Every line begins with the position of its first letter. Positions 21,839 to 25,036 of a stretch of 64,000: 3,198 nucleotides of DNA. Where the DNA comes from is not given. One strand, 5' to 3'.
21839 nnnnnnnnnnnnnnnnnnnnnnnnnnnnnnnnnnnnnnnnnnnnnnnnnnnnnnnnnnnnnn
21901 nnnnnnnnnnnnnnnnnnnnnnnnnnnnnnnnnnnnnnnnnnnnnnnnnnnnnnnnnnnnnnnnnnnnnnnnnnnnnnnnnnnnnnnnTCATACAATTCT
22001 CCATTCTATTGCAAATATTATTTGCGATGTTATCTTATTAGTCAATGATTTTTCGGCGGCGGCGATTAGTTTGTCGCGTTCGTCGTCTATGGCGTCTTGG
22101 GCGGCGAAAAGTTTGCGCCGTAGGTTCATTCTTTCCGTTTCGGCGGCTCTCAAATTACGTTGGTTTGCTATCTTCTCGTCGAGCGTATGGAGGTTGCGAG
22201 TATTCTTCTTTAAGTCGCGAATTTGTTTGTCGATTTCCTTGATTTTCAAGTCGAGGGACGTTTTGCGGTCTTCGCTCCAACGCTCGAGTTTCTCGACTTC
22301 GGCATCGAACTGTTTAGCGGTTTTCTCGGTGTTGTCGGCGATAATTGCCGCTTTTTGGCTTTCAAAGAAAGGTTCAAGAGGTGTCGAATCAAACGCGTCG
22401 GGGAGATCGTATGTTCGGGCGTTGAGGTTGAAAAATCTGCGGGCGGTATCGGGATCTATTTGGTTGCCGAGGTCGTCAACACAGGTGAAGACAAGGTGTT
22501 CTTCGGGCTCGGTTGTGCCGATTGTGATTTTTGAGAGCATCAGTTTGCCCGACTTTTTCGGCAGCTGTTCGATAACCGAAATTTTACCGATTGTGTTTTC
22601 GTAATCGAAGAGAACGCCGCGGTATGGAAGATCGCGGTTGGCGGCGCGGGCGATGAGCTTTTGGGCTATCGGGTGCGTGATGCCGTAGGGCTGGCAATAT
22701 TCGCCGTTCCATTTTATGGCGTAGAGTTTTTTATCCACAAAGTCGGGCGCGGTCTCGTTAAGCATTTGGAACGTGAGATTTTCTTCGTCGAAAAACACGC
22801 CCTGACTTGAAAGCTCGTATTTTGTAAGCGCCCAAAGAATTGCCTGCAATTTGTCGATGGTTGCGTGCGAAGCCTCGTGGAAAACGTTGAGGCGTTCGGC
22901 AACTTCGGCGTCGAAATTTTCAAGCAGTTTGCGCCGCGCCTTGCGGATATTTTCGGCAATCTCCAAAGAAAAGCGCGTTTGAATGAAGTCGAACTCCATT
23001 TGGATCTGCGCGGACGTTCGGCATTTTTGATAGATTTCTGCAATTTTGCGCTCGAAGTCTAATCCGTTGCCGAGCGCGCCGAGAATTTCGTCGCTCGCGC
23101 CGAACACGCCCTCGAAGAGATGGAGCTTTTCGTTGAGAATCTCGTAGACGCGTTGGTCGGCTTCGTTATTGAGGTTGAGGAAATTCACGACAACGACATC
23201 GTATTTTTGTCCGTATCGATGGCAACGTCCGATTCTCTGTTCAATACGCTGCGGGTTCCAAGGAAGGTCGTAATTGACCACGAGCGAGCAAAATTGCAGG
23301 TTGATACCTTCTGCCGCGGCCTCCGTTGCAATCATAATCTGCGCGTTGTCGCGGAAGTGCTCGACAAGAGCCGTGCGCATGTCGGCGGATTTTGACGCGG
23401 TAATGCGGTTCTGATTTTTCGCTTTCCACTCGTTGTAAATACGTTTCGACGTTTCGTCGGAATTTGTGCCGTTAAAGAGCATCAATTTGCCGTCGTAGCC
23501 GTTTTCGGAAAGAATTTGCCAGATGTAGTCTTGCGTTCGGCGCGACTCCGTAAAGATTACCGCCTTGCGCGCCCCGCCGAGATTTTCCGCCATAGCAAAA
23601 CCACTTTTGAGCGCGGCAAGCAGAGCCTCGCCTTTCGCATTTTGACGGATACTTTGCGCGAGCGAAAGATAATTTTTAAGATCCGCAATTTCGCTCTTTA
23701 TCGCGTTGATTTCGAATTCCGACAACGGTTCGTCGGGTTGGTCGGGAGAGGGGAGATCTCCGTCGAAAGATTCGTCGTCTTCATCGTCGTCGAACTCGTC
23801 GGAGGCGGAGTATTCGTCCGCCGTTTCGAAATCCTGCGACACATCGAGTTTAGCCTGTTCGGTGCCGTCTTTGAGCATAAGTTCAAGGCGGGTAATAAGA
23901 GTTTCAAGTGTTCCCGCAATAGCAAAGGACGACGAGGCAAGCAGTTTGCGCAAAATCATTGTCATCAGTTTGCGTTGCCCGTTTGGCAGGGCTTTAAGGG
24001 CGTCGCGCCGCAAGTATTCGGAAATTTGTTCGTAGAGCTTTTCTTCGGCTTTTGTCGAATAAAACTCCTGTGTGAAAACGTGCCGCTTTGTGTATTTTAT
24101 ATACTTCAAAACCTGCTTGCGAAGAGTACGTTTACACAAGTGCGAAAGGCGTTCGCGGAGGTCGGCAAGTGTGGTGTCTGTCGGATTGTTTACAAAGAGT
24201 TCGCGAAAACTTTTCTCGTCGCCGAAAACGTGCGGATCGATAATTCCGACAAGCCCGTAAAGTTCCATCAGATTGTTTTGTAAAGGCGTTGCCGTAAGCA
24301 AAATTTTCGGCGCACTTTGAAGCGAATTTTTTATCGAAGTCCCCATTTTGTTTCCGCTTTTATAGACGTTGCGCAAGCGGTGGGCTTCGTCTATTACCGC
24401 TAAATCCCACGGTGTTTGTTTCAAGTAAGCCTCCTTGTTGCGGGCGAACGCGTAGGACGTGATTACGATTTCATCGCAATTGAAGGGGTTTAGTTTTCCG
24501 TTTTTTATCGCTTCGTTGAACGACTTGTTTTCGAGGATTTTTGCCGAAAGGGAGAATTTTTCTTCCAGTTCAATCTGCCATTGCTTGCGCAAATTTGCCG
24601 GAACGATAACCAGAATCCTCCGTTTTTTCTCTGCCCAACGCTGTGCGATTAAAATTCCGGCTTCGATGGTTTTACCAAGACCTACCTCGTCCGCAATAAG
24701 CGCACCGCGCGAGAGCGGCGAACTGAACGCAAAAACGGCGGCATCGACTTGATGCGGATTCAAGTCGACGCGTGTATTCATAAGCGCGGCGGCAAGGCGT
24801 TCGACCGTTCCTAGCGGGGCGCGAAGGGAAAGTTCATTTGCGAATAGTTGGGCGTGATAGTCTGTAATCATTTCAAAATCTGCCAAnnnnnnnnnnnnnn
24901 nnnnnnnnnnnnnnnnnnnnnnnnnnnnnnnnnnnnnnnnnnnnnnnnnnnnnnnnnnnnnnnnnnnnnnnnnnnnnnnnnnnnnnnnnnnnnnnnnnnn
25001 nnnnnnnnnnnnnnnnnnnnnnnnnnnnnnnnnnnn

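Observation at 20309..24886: SNF2 helicase - hypothetical - FRG-domain three-gene module in an extremely AT-rich patch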

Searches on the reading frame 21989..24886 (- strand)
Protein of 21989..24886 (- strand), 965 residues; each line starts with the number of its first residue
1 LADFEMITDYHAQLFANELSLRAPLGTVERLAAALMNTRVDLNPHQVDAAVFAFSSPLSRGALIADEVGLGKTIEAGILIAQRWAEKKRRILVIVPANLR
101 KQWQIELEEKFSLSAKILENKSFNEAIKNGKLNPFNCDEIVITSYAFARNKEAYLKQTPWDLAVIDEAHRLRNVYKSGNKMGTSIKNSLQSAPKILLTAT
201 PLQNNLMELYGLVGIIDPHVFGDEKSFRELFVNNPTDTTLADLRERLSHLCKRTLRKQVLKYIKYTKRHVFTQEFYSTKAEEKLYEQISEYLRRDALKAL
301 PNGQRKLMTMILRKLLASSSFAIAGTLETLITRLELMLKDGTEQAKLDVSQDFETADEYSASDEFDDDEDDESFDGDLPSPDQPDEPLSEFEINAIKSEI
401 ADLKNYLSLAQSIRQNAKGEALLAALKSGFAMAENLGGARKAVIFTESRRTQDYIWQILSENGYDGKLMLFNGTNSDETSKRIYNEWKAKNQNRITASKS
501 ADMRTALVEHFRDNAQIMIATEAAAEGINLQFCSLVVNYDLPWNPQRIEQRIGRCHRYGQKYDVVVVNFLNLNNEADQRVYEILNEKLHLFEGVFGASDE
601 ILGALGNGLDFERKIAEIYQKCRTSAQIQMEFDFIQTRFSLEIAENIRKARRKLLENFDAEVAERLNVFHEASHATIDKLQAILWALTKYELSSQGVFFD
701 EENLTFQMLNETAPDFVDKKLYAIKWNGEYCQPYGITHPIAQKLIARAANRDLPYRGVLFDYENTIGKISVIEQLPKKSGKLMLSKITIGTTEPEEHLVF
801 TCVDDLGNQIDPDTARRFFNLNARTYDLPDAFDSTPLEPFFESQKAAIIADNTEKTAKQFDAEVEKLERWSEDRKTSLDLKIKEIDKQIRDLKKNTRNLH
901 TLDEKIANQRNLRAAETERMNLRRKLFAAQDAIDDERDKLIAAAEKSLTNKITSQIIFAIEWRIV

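Call 4: search_protein_families(library=pfam, proteins=[window:21989-24886:-], max_evalue=0.01)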
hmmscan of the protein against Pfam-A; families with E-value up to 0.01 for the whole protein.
window:21989-24886:- (965 aa): 9 families
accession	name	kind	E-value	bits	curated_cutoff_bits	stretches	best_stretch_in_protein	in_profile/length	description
PF00176.29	SNF2-rel_dom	-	6e-38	131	24.9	1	59-300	17-262/290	SNF2-related domain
PF00271.37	Helicase_C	-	7.3e-19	68.5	23.5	1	455-559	6-110/110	Helicase conserved C-terminal domain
PF04851.21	ResIII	-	8.3e-13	49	22.5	1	58-201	22-162/164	Type III restriction enzyme, res subunit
PF00270.35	DEAD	-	1.7e-09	38.1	26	1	61-205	16-163/167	DEAD/DEAH box helicase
PF13872.12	AAA_34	-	0.00012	21.6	27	1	60-185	61-201/306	P-loop containing NTP hydrolase pore-1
PF09848.15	SLFN-g3_helicase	-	0.0002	21.2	24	1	69-190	11-108/354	Schlafen group 3, DNA/RNA helicase domain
PF22590.2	Cas3-like_C_2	-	0.0008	20.1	27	1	443-558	7-104/106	CRISPR-associated nuclease/helicase Cas3, C-terminal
PF18766.7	SWI2_SNF2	-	0.0017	18.5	26.7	1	59-205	18-159/221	SWI2/SNF2 ATPase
PF13307.12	Helicase_C_2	-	0.0046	17.5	25.3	0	475-546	17-98/170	Helicase C-terminal domain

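Call 5: search_protein_families(library=padloc, proteins=[window:21989-24886:-], max_evalue=0.01)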
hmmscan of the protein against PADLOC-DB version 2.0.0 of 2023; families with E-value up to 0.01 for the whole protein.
window:21989-24886:- (965 aa): 51 families (the best 25 are shown)
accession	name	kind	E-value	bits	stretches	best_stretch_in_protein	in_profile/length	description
PDLC02619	DrmD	-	1.4e-214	712.9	2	34-671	25-646/872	DrmD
PDLC02500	BrxHI|BrxHII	-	2.6e-67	226.2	2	35-492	84-531/933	BrxHI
PDLC02621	DrmD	-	3.3e-64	215.6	1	40-601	120-673/1040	DrmD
PDLC02623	DrmD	-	3.7e-60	201.8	3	246-604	381-669/1040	DrmD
PDLC00659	HmaA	-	4.6e-58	194.9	1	34-592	97-643/1176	SNF2 helicase / DEAD-box helicase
PDLC02620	DrmD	-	2.2e-52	176.2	1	33-588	91-606/1060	DrmD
PDLC02504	BrxHI|BrxHII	-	3.8e-52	175.4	1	34-625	102-646/971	BrxHII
PDLC02843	DpdE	-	2.5e-47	159.4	2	32-231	149-329/1091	DpdE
PDLC02840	DpdE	-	2.2e-45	153.4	2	34-222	152-323/1091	DpdE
PDLC02572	DrmA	-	6.3e-43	144.9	1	39-572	116-636/1043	DrmA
PDLC02632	DrmD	-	3.8e-40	136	1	40-567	122-633/662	DrmD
PDLC02634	DrmD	-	8.3e-40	134.4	1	37-588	87-612/900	DrmD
PDLC02844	DpdE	-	2.4e-35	119.7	2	33-232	145-336/1074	DpdE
PDLC02846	DpdE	-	1.7e-34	116.9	2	33-224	154-345/1034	DpdE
PDLC00633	ZorD1|ZorD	-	2.4e-34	116.6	2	41-300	443-702/908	"SWI2/SNF2 helicase, Mrr-like nuclease"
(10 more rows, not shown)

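Call 6: search_protein_families(library=ncbifam, proteins=[window:21989-24886:-], max_evalue=0.01)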
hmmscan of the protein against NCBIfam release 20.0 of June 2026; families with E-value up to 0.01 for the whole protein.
window:21989-24886:- (965 aa): 26 families (the best 25 are shown)
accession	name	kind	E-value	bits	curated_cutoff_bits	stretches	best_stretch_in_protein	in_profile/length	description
NF038318.1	DISARM_DrmD_b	equivalog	2e-213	711.1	950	2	34-679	22-651/868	DISARM system SNF2-like helicase DrmD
NF038317.1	DISARM_DrmD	equivalog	8.9e-80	269.2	610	1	30-678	96-723/1021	DISARM system SNF2-like helicase DrmD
NF041062.1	DpdE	equivalog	1e-60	205.8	500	2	33-229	145-324/1048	protein DpdE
NF003426.0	PRK04914.1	equivalog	1.7e-54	185.4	576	2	32-229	144-344/959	RNA polymerase-associated protein RapA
NF042964.1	phospholipD_antiphage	equivalog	2.2e-47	162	1100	2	390-602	639-833/895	phospholipase D-like domain-containing anti-phage protein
NF058637.1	helic_SCO1167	equivalog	3.4e-33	114.8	1200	2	58-252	487-673/932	SCO1167/SCO6262 family helicase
NF053675.1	pilus_reg_Snf2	equivalog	1.8e-23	82.6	1100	2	61-230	605-765/1029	pilus expression-regulating Snf2 family helicase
NF041790.1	anti-phage_ZorD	equivalog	9e-23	80.2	1500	2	38-315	578-884/1035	type I Zorya anti-phage system protein ZorD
NF053631.1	RNA_helic_CshA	equivalog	3.5e-10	39.3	646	1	501-562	273-335/434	degradosome RNA helicase CshA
NF002340.1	PRK01297.1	equivalog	6.6e-10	38.3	564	1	454-561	239-346/372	ATP-dependent RNA helicase RhlB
NF053711.1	RNA_heli_RhlE1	exception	1.7e-08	33.7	750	1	440-565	220-345/434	RNA helicase RhlE1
NF008744.0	PRK11776.1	equivalog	1e-07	30.9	524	1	503-562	281-340/460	ATP-dependent RNA helicase DbpA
NF008394.0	PRK11192.1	equivalog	2.3e-07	30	507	1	503-562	285-345/441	ATP-dependent RNA helicase SrmB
NF003419.0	PRK04837.1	equivalog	2.9e-07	29.6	588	1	443-562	234-354/424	ATP-dependent RNA helicase RhlB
NF010337.0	PRK13766.1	equivalog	3e-07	28.9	610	1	439-566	366-475/781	Hef nuclease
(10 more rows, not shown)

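Call 21: find_homologous_proteins(query=window:21989-24886:-, max_evalue=1e-30)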
Query window:21989-24886:- (965 aa): 8000 proteins with E <= 1e-30 among 8000 candidates; the best 120 are listed.
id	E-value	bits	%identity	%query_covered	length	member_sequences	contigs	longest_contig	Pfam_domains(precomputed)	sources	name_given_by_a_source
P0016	0.0e+0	2089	97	99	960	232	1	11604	PF00270.36,PF00176.30,PF00271.38,PF04851.22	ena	-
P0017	0.0e+0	1813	98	85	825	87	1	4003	PF00270.36,PF00176.30,PF00271.38,PF04851.22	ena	-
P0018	0.0e+0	1717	81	99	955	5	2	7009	PF00270.36,PF00176.30,PF00271.38,PF04851.22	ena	-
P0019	0.0e+0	1572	73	99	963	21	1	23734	PF00270.36,PF00176.30,PF18766.8,PF00271.38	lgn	-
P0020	0.0e+0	1552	72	99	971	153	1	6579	PF00270.36,PF00176.30,PF00271.38,PF04851.22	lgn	-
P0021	0.0e+0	1548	72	99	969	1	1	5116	PF00270.36,PF00176.30,PF00271.38,PF04851.22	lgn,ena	-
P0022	0.0e+0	1545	72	99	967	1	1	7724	PF00270.36,PF00176.30,PF00271.38,PF04851.22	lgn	-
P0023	0.0e+0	1543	72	99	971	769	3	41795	PF00270.36,PF00176.30,PF00271.38,PF04851.22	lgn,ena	-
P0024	0.0e+0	1541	72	99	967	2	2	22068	PF00270.36,PF00176.30,PF00271.38,PF04851.22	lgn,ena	-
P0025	0.0e+0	1541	71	99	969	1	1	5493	PF00270.36,PF00176.30,PF00271.38,PF04851.22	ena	-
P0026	0.0e+0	1529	71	99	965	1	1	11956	PF00270.36,PF00176.30,PF00271.38,PF04851.22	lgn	-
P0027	0.0e+0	1498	69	99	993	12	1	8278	PF00270.36,PF00176.30,PF00271.38,PF04851.22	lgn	-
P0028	0.0e+0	1492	69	99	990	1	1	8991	PF00270.36,PF00176.30,PF00271.38,PF04851.22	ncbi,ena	-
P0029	0.0e+0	1449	68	99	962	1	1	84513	PF00270.36,PF00176.30,PF00271.38,PF04851.22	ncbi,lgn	-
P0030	0.0e+0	1411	65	99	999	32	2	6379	PF00270.36,PF00176.30,PF00271.38,PF04851.22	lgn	-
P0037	0.0e+0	1062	53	99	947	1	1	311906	PF00270.36,PF00176.30,PF00271.38,PF04851.22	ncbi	-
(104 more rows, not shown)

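Call 22: find_encoding_contigs(protein=P0023, flank=10000, max_places=3)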
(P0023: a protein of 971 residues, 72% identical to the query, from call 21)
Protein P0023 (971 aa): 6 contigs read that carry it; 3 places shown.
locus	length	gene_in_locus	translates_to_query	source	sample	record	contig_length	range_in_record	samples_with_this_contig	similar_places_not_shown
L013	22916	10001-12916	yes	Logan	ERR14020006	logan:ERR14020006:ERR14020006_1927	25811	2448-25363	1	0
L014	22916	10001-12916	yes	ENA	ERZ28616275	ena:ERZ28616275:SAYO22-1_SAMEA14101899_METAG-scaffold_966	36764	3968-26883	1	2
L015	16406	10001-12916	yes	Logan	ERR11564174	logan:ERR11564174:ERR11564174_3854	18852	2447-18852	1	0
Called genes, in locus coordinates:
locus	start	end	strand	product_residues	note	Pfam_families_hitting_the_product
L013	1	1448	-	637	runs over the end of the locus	-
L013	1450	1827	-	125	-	-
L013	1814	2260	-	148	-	PF07291:MauE, PF07681:DoxX (weak)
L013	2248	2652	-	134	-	PF00581:Rhodanese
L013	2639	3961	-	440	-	PF04932:Wzy_C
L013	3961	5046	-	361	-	-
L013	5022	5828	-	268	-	-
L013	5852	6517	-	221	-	PF07610:DUF1573, PF22544:HYDIN_VesB_CFA65-like_Ig (faint)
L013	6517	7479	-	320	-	-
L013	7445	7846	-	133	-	-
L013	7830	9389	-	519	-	-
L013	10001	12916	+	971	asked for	PF00176:SNF2-rel_dom, PF00270:DEAD, PF04851:ResIII, PF00271:Helicase_C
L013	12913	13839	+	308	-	PF18863:AbiJ_NTD4 (weak), PF14355:Abi_C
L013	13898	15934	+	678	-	PF01555:N6_N4_Mtase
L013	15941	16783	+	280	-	-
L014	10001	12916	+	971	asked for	PF00176:SNF2-rel_dom, PF00270:DEAD, PF04851:ResIII, PF00271:Helicase_C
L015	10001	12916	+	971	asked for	PF00176:SNF2-rel_dom, PF00270:DEAD, PF04851:ResIII, PF00271:Helicase_C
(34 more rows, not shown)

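Call 23: find_encoding_contigs(protein=P0029, flank=10000, max_places=2)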
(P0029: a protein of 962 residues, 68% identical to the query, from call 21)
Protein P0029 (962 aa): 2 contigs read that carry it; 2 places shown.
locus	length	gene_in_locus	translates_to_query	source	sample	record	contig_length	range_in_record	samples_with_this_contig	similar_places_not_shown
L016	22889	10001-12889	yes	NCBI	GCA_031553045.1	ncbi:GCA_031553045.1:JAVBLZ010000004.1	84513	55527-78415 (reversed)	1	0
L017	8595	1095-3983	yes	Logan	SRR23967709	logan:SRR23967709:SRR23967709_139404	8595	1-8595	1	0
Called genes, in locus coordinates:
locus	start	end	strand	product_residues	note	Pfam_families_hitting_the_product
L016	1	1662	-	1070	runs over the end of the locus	PF02743:dCache_1 (weak), PF22673:MCP-like_PDC_1, PF00672:HAMP, PF00512:HisKA, PF02518:HATPase_c, PF00072:Response_reg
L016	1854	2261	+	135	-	PF02261:Asp_decarbox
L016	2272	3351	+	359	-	PF00266:Aminotran_5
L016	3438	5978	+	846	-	PF01751:Toprim, PF01131:Topoisom_bac, PF13342:Toprim_Crpt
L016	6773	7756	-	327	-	-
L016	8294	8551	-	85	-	-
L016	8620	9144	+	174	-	-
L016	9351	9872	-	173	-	-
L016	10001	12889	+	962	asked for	PF00176:SNF2-rel_dom, PF00270:DEAD, PF04851:ResIII, PF00271:Helicase_C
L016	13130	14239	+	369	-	PF13784:Fic_N, PF02661:Fic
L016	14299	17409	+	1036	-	PF00149:Metallophos, PF12850:Metallophos_2 (faint), PF13173:AAA_14 (faint), PF24406:nSTAND_NTPase4 (weak)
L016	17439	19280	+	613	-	PF01555:N6_N4_Mtase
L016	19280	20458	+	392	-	-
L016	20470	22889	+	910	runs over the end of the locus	PF04851:ResIII, PF18766:SWI2_SNF2 (weak), PF19778:RE_endonuc (weak)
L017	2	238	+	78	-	?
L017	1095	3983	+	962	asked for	PF00176:SNF2-rel_dom, PF00270:DEAD, PF04851:ResIII, PF00271:Helicase_C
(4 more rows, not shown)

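Call 24: find_encoding_contigs(protein=P0037, flank=10000, max_places=2)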
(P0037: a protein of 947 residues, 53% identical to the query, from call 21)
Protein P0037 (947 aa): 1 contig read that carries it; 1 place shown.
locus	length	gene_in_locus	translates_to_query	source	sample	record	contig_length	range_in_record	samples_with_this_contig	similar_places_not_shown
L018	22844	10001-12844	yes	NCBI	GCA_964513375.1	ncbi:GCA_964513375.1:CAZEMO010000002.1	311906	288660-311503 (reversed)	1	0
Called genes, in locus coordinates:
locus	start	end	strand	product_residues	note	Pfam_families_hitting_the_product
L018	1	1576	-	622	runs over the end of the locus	-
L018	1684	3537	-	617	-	-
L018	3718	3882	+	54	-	-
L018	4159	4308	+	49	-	-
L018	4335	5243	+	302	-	PF04471:Mrr_cat, PF22722:NA-iREase1 (weak)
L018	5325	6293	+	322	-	-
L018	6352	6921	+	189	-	-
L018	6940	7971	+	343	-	PF13289:SIR2_2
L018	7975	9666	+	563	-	PF01580:FtsK_SpoIIIE (faint), PF01935:DUF87, PF05872:HerA_C (weak)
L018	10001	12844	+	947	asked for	PF00176:SNF2-rel_dom, PF00270:DEAD, PF04851:ResIII, PF00271:Helicase_C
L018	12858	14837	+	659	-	PF01555:N6_N4_Mtase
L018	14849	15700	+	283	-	PF02498:Bro-N (weak)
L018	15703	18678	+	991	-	PF04851:ResIII, PF00270:DEAD (faint), PF19778:RE_endonuc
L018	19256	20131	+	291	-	PF08401:ArdcN, PF18818:MPTase-PolyVal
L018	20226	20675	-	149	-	-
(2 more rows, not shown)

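Call 88: search_protein_families(library=pfam, alignment_id=A7, max_evalue=0.0001)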
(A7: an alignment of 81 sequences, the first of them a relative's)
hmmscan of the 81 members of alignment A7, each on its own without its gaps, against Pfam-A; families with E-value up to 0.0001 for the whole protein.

A. member 1, L013:12913-13836:+ (308 aa): 4 families
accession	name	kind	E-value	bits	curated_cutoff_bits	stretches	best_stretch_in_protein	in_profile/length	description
PF22809.1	DUF7014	-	5e-11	43.1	27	1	183-305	9-131/137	Domain of unknown function (DUF7014)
PF18863.6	AbiJ_NTD4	-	3.6e-06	27.9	34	1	9-173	8-149/152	AbiJ N-terminal domain 4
PF14355.11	Abi_C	-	6.4e-06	26.6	24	1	253-305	30-82/83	Abortive infection C-terminus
PF05168.19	HEPN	-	5.6e-05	23.7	22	1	183-258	5-80/117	HEPN domain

B. families by the number of members that match (of 81 scanned): 52 families (the first 25 are shown)
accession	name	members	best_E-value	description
PF13175.12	AAA_15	12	1.5e-78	AAA ATPase domain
PF13304.12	AAA_21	12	6.3e-20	AAA domain, putative AbiEii toxin, Type IV TA system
PF02463.25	SMC_N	12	1.5e-15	RecF/RecN/SMC N terminal domain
PF13476.12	AAA_23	11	1.9e-15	AAA domain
PF13555.12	AAA_29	7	9e-07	P-loop containing region of AAA domain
PF03235.19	GmrSD_N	4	5.7e-38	GmrSD restriction endonuclease, N-terminal domain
PF07510.16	GmrSD_C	4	1.1e-25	GmrSD restriction endonucleases, C-terminal domain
PF02498.22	Bro-N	4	2.9e-12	BRO family, N-terminal domain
PF10592.14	AIPR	3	1.4e-35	AIPR protein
PF13749.12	HATPase_c_4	3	1.4e-22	Putative ATP-dependent DNA helicase recG C-terminal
PF04326.19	SLFN_AlbA_2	3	4.8e-18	Schlafen, AlbA_2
PF06114.19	Peptidase_M78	3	7.3e-16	IrrE N-terminal-like domain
PF11398.14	DUF2813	3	2.7e-13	Protein of unknown function (DUF2813)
PF13310.11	Virulence_RhuM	2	1.8e-109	Virulence protein RhuM family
PF07505.17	DUF5131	2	2.4e-101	Protein of unknown function (DUF5131)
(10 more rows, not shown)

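Call 103: search_solved_structures(query=window:21989-24886:-, max_evalue=1e-10)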
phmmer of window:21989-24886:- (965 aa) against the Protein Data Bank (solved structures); distinct sequences matched with E-value up to 1e-10: 77 (the best 60 are shown).
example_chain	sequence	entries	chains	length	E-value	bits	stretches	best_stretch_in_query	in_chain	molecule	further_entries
8so8_A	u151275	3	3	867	4e-39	137.3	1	34-230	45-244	RNA polymerase-associated protein RapA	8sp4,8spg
6bog_A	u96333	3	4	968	5.6e-39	136.8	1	34-230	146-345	RNA polymerase-associated protein RapA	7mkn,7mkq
7m8e_F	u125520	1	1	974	5.7e-39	136.8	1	34-230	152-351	RNA polymerase-associated protein RapA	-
4s20_K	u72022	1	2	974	6.6e-39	136.6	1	34-229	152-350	RNA polymerase-associated protein RapA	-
8t0l_F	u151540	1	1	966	1.4e-38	135.5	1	32-230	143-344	RNA polymerase-associated protein RapA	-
5jxr_A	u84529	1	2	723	4.7e-32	113.9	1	62-290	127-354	Chromatin-remodeling complex ATPase-like protein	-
6pwf_K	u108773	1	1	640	2.4e-30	108.2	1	62-264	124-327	chromatin remodeling factor ISWI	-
6iro_L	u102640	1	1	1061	2.8e-30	108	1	41-261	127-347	ISWI chromatin-remodeling complex ATPase ISW1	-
6jyl_K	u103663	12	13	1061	2.8e-30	108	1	41-261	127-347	ISWI chromatin-remodeling complex ATPase ISW1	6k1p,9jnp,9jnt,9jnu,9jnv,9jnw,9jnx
7x3t_V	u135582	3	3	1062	2.8e-30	108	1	41-261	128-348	ISWI chromatin-remodeling complex ATPase ISW1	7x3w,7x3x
9lj2_K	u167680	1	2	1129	3.4e-30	107.8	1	41-261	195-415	ISWI chromatin-remodeling complex ATPase ISW1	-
6igm_H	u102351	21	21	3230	3.5e-29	104.4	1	61-261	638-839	Helicase SRCAP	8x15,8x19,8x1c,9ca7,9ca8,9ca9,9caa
6vz4_K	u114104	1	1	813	2e-28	101.9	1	62-257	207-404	Nuclear protein STH1/NPS1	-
6vzg_K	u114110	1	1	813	2.1e-28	101.8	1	62-257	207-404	Nuclear protein STH1/NPS1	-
6iy2_O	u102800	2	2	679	2.4e-28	101.6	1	61-241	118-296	Transcription regulatory protein SNF2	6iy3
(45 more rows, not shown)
